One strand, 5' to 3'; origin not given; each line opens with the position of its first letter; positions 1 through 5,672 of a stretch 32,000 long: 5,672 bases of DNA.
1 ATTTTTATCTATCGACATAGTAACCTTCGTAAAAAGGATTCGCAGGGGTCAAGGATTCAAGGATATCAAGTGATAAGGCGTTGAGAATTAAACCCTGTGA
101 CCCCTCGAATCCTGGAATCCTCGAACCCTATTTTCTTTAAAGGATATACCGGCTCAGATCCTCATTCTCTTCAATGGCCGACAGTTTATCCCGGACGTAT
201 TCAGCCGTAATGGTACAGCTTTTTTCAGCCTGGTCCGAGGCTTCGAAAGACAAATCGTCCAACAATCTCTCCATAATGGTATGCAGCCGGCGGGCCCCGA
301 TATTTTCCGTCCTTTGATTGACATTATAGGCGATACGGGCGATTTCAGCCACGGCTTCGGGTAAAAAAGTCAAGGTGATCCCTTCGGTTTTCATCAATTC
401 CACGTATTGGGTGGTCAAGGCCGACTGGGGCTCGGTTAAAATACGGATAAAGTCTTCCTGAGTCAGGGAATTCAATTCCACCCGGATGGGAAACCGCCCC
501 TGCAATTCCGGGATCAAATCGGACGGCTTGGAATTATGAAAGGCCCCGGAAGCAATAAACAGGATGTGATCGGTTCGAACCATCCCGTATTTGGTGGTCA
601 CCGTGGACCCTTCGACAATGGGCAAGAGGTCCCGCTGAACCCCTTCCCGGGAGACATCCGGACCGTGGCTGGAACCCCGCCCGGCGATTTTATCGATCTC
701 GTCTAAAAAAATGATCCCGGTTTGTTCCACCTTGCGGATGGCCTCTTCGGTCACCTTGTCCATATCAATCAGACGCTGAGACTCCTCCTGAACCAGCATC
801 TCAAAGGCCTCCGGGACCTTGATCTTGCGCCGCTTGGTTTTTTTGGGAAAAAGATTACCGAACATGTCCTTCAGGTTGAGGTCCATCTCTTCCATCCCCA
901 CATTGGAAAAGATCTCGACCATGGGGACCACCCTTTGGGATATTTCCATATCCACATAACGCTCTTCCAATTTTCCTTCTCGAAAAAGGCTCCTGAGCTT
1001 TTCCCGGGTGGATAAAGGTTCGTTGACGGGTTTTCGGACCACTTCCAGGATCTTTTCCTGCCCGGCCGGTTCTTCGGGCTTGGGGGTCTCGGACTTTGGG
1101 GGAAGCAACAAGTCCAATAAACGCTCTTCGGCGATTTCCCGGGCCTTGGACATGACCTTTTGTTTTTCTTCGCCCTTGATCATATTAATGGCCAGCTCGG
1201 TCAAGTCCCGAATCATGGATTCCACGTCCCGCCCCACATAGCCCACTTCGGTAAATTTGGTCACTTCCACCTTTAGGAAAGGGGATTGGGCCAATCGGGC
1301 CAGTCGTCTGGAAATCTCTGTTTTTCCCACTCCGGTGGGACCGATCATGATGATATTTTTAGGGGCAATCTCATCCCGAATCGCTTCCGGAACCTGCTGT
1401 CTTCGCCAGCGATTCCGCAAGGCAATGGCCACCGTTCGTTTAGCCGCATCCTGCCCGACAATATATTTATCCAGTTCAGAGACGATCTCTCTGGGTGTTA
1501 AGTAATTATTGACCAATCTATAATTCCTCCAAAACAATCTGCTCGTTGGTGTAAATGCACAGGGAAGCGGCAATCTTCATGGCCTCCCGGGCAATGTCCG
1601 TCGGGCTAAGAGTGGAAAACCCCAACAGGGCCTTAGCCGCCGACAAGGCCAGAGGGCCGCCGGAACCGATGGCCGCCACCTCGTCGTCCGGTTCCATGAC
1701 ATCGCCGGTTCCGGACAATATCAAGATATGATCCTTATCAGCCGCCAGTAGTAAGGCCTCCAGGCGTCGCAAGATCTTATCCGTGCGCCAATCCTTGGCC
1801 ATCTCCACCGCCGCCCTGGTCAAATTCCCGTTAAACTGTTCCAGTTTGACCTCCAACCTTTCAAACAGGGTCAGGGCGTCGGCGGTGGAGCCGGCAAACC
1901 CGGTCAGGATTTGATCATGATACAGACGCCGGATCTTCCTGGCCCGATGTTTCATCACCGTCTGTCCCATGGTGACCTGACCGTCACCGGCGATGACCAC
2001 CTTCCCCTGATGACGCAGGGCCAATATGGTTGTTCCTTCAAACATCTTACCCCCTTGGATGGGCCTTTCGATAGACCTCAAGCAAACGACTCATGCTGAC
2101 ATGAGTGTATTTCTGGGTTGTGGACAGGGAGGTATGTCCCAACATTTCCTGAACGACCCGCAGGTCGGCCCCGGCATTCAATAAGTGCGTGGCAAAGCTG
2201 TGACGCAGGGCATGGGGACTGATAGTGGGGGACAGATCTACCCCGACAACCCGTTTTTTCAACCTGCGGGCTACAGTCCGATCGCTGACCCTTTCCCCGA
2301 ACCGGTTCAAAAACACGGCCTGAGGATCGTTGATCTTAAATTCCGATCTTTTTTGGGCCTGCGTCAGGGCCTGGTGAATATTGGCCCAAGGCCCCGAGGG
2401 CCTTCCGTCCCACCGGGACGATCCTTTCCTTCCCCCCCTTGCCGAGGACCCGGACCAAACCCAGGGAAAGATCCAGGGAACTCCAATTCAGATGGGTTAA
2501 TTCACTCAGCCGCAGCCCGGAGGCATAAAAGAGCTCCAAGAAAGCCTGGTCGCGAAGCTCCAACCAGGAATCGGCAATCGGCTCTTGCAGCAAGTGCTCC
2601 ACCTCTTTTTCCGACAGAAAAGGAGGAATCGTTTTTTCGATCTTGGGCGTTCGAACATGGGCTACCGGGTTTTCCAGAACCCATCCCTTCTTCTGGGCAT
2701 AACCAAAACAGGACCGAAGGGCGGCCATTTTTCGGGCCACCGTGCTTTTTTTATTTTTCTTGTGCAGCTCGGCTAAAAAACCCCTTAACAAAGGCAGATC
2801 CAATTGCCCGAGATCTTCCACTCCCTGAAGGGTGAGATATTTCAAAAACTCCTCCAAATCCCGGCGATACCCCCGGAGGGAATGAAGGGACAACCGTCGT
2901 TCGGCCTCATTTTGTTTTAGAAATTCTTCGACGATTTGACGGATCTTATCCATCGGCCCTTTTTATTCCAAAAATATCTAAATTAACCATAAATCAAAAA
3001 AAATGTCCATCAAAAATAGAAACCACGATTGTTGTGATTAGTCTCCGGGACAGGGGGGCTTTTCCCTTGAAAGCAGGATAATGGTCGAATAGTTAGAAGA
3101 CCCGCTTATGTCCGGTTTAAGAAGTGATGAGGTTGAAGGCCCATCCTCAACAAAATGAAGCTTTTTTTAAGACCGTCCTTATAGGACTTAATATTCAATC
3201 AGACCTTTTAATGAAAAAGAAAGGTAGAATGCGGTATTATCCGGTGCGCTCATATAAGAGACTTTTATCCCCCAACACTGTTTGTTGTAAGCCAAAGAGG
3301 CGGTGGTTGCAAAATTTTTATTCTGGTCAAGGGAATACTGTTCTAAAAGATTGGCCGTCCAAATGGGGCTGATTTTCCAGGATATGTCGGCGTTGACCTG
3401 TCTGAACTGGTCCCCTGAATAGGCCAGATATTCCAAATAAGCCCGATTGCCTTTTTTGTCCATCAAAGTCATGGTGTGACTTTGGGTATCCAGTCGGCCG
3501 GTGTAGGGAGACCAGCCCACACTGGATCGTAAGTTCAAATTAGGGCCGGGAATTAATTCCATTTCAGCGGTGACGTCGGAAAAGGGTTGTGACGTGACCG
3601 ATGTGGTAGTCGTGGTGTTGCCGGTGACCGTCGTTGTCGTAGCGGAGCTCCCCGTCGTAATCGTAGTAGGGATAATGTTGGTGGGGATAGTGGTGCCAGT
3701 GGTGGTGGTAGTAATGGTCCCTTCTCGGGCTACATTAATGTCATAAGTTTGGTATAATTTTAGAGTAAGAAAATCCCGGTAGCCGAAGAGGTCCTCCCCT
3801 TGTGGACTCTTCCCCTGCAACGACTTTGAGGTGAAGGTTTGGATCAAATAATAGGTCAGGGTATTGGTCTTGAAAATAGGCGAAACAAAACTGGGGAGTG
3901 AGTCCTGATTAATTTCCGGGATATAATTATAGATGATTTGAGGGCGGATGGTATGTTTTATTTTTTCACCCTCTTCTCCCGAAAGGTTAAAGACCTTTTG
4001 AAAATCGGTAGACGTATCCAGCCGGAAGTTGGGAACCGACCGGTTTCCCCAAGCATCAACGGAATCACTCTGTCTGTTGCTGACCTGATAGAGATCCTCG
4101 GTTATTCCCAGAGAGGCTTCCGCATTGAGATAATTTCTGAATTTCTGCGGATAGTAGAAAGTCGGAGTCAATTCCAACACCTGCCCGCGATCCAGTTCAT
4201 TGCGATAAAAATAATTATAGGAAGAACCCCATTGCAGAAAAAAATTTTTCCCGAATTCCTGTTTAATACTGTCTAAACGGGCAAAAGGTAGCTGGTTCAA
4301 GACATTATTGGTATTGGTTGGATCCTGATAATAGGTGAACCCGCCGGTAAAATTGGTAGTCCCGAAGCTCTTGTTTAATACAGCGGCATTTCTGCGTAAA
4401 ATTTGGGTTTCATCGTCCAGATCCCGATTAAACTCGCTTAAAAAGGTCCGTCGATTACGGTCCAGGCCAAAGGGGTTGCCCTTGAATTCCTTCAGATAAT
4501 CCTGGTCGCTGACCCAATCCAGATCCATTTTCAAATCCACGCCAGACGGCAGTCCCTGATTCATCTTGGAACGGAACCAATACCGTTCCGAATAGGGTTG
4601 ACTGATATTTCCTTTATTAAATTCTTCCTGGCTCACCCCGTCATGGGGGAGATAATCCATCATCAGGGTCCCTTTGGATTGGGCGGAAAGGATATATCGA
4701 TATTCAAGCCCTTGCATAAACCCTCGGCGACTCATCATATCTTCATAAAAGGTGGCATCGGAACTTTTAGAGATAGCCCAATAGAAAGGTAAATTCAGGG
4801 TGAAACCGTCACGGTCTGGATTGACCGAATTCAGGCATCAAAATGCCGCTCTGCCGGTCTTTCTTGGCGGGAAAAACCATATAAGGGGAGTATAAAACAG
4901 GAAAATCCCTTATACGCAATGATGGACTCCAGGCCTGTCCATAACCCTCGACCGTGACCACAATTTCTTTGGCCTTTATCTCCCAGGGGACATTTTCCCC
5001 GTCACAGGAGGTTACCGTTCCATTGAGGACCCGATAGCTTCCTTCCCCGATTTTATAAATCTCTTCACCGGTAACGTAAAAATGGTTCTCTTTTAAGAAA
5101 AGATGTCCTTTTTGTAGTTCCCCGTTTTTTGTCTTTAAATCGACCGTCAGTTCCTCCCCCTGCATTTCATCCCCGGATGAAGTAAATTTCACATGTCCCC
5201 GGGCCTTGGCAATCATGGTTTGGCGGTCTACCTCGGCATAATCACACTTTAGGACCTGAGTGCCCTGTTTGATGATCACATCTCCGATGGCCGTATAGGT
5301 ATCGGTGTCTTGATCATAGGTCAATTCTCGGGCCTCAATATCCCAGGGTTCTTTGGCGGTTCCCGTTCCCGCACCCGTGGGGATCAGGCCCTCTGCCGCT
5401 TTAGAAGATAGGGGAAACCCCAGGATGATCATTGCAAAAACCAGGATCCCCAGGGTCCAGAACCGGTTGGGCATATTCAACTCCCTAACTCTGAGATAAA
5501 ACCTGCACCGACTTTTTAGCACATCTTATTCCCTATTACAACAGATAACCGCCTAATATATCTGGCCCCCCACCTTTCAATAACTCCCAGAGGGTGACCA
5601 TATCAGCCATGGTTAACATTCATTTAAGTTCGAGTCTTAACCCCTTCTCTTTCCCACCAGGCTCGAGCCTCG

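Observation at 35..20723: Hairpin elements share an architecture (tandem 7-8-mers mirrored on the opposite arm) but not a sequence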

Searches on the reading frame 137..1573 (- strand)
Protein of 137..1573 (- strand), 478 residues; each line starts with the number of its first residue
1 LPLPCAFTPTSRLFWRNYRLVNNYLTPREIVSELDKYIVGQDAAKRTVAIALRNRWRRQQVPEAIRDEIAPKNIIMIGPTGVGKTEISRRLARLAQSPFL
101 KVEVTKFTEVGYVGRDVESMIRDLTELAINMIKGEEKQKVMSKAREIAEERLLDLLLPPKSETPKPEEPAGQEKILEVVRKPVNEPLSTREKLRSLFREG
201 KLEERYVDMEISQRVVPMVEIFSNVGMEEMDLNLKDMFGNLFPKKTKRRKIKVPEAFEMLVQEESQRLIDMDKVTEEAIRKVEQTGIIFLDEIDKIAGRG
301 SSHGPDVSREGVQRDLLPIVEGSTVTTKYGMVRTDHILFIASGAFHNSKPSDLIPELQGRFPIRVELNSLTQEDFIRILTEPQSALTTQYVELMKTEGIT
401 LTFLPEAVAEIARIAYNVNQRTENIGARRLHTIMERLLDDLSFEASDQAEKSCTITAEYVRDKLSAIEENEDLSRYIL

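Call 19: search_protein_families(library=pfam, proteins=[window:137-1573:-])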
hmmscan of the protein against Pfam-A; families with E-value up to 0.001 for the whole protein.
window:137-1573:- (478 aa): 5 families
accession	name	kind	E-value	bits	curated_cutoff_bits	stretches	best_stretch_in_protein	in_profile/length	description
PF07724.20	AAA_2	-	7.3e-34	117.6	27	1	223-364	12-166/166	AAA domain (Cdc48 subfamily)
PF00004.35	AAA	-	1e-15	58.8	21.2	2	250-367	28-129/131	ATPase family associated with various cellular activities (AAA)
PF07728.20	AAA_5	-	2.9e-07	31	22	1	73-109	1-38/139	AAA domain (dynein-related subfamily)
PF13401.12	AAA_22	-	7e-05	23.6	27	0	73-122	7-59/130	AAA domain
PF10431.15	ClpB_D2-small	-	0.00051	20.5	21.9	0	370-440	1-62/81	C-terminal, D2-small domain, of ClpB protein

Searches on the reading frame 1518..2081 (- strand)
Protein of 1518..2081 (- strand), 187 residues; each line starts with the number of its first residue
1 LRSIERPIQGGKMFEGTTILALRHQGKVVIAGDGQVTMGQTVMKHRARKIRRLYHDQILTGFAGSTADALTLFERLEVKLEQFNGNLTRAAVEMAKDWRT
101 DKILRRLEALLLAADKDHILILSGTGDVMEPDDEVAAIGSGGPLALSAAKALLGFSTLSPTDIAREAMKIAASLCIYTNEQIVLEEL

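Call 19: search_protein_families(library=pfam, proteins=[window:1518-2081:-])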
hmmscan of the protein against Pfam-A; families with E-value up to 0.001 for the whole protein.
window:1518-2081:- (187 aa): 1 family
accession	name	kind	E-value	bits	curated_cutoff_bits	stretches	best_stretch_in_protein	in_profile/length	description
PF00227.31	Proteasome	-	2.3e-28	99.6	22.4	1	13-185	1-187/189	Proteasome subunit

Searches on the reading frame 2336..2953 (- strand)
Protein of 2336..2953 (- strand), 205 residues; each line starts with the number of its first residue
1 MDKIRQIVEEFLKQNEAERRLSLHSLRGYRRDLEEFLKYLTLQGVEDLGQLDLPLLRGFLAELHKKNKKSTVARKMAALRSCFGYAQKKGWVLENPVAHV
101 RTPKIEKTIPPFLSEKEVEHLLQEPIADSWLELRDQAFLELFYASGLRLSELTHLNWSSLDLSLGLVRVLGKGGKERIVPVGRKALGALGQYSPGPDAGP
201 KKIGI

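Call 19: search_protein_families(library=pfam, proteins=[window:2336-2953:-])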
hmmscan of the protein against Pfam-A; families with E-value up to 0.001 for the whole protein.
window:2336-2953:- (205 aa): 3 families
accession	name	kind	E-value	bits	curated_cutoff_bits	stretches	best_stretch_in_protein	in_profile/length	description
PF02899.23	Phage_int_SAM_1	-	3.3e-17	63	22.3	1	8-89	1-82/83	Phage integrase, N-terminal SAM-like domain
PF00589.27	Phage_integrase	-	2.4e-16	60.4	27.1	1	112-192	2-82/172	Phage integrase family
PF13102.12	Phage_int_SAM_5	-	1.4e-06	29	22.3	1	8-98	6-94/98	Phage integrase SAM-like domain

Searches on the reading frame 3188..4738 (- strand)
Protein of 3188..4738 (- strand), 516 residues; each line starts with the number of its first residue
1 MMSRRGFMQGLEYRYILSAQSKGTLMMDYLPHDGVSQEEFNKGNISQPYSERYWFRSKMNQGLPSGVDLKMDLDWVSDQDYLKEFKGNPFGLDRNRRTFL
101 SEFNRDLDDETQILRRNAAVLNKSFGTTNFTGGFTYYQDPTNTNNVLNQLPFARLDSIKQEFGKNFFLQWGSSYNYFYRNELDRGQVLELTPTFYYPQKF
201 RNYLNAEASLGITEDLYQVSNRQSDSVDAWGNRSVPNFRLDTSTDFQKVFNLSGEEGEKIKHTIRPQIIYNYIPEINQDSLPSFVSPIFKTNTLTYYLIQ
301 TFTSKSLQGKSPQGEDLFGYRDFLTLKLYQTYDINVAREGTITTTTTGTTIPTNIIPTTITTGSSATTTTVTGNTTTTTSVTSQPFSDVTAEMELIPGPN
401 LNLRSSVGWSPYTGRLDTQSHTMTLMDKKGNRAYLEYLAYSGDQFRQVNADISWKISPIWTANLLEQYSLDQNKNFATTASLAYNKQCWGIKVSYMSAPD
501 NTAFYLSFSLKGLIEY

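Call 19: search_protein_families(library=pfam, proteins=[window:3188-4738:-])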
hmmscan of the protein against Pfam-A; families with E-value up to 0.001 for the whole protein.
window:3188-4738:- (516 aa): 1 family
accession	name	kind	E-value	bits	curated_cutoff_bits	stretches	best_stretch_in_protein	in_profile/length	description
PF04453.20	LptD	-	1.6e-30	107.1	22.4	1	51-460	2-384/384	LPS transport system D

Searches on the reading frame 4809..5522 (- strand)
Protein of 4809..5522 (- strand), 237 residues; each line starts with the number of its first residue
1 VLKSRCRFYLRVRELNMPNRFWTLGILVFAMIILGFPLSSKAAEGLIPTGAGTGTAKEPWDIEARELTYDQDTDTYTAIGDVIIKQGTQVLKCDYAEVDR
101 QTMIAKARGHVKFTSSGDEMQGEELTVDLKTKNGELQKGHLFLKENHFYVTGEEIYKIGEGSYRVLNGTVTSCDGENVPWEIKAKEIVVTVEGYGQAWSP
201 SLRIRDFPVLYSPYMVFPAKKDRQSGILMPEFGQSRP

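Call 19: search_protein_families(library=pfam, proteins=[window:4809-5522:-])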
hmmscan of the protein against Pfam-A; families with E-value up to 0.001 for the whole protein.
window:4809-5522:- (237 aa): 3 families
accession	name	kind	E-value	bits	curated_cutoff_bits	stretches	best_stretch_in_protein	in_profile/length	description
PF03968.19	LptD_N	-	5.5e-09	36.7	20.4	1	61-189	1-107/113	LptA/(LptD N-terminal domain) LPS transport protein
PF06835.18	LptC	-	5.4e-06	26.6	21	1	55-138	80-168/175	Lipopolysaccharide-assembly, LptC-related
PF19838.5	LptD_2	-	0.00014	21.1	22.5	1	202-235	8-43/464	LptD protein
